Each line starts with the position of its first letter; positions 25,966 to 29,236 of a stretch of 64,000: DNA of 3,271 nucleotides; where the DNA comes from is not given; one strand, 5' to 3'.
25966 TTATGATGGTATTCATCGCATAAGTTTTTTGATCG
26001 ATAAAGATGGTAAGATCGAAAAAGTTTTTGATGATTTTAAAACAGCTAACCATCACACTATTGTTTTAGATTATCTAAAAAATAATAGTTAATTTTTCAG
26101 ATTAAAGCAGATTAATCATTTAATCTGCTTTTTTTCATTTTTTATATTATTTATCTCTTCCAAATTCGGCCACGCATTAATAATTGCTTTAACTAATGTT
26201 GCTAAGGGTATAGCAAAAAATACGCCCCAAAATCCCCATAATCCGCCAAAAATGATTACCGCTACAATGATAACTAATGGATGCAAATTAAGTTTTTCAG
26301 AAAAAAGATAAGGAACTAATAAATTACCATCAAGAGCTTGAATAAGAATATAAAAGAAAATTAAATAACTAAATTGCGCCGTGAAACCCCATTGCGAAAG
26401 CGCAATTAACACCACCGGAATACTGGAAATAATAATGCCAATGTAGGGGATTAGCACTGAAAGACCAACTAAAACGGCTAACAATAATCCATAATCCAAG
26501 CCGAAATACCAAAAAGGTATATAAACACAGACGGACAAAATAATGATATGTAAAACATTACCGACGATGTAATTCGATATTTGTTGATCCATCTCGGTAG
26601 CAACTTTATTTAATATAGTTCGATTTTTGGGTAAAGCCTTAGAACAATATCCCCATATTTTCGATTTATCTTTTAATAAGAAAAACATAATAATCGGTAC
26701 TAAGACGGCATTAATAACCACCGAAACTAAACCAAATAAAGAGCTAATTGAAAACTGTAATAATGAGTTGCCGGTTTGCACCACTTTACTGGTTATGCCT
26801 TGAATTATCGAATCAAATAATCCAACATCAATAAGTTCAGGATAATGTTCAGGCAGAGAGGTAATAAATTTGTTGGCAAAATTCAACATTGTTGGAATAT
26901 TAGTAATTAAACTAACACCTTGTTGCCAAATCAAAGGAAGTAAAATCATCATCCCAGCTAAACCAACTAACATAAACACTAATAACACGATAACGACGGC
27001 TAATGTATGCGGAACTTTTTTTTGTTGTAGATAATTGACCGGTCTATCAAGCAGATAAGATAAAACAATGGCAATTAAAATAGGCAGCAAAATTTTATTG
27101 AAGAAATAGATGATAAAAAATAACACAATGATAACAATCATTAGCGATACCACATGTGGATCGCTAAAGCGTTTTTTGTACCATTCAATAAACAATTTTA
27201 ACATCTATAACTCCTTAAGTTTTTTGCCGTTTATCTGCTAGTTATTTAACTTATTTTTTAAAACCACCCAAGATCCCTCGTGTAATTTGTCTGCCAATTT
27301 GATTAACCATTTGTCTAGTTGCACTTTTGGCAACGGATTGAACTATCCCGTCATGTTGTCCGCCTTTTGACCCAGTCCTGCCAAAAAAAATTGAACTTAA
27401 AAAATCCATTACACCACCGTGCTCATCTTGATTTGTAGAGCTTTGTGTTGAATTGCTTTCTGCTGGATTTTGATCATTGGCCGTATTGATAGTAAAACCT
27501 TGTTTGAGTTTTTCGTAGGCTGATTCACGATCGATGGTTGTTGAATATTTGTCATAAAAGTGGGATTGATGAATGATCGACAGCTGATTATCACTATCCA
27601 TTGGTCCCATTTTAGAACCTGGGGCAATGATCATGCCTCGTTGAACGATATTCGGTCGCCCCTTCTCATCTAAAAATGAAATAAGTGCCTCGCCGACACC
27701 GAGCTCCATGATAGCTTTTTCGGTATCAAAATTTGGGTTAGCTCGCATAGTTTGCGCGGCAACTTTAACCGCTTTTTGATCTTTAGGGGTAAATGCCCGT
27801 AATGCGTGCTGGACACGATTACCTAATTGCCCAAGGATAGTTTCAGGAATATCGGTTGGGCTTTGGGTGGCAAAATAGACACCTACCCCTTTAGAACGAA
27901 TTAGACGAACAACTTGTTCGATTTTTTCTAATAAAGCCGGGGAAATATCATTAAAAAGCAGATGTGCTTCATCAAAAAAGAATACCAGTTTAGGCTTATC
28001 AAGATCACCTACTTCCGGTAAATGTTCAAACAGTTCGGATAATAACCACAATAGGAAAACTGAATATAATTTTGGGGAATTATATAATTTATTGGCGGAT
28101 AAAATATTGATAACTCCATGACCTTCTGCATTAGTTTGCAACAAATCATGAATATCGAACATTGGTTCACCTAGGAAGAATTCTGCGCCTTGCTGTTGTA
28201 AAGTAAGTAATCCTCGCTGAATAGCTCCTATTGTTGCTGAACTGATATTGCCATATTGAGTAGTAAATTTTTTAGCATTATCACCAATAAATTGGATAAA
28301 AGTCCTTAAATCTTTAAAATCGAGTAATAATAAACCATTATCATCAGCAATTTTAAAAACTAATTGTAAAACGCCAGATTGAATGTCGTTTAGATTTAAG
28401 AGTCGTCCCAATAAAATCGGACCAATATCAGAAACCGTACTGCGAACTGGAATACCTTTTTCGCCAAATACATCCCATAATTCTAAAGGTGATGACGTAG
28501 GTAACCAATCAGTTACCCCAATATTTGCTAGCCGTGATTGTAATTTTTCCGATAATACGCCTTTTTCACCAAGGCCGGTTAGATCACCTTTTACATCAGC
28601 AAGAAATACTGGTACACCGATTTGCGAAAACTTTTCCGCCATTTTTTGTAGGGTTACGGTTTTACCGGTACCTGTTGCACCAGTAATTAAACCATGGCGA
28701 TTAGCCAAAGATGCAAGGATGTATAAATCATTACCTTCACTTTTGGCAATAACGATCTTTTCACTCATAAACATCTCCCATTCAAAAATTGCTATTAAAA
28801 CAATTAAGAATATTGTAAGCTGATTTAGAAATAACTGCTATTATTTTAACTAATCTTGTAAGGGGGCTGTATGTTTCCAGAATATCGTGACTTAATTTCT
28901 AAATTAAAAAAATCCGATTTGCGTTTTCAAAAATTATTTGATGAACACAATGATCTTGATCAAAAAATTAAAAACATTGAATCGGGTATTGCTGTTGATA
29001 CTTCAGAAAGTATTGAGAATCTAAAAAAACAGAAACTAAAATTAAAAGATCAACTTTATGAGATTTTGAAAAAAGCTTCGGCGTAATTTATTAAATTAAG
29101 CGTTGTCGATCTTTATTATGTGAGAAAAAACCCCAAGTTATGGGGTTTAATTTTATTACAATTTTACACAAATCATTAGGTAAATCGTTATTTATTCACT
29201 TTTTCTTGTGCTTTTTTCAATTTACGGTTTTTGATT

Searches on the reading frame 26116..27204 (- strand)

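Call 67: search_protein_families(library=pfam, proteins=[window:26116-27204:-], max_evalue=0.0001)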
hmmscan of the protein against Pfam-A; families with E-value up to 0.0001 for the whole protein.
window:26116-27204:- (362 aa): 1 family
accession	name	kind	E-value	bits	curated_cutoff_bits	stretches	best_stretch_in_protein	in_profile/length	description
PF01594.21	AI-2E_transport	-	5.4e-76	256.3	34.3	1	20-345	3-326/327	AI-2E family transporter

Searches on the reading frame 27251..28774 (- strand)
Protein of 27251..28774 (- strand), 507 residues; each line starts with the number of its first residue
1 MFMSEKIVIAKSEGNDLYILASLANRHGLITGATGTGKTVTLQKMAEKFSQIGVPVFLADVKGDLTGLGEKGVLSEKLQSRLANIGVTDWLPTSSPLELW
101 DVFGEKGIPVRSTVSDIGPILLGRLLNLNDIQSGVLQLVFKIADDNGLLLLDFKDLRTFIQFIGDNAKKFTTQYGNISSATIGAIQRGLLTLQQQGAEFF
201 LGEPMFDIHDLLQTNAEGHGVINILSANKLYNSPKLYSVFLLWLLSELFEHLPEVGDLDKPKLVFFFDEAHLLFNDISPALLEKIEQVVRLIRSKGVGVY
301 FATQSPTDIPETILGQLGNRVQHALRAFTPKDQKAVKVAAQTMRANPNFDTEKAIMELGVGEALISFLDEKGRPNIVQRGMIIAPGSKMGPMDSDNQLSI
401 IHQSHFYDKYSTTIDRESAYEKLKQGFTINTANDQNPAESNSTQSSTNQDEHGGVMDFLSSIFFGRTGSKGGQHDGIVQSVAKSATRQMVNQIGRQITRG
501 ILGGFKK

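Call 67: search_protein_families(library=pfam, proteins=[window:27251-28774:-], max_evalue=0.0001)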
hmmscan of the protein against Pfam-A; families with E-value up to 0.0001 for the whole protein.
window:27251-28774:- (507 aa): 5 families
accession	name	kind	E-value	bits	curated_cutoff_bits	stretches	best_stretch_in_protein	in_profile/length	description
PF05872.18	HerA_C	-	3.6e-222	738.9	22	1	8-505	4-497/502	Helicase HerA-like C-terminal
PF01935.23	DUF87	-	1.5e-07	32.2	23.2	1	16-226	13-200/220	Helicase HerA, central domain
PF13401.12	AAA_22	-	8.4e-06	26.6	27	0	26-61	6-41/130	AAA domain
PF12846.13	AAA_10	-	2.7e-05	23.8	27.5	0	231-378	212-350/362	AAA-like domain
PF10412.15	TrwB_AAD_bind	-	3.9e-05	23.2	20.5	0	22-66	12-56/387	Type IV secretion-system coupling protein DNA-binding domain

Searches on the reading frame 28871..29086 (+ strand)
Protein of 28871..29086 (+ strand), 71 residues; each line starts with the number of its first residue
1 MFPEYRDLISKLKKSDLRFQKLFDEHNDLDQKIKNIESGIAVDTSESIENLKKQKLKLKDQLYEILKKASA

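Call 67: search_protein_families(library=pfam, proteins=[window:28871-29086:+], max_evalue=0.0001)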
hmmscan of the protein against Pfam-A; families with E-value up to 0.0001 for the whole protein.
window:28871-29086:+ (71 aa): 1 family
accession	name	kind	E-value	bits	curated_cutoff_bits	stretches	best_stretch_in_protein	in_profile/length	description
PF04325.18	DUF465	-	5.4e-18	65.2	25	1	19-66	1-48/48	Protein of unknown function (DUF465)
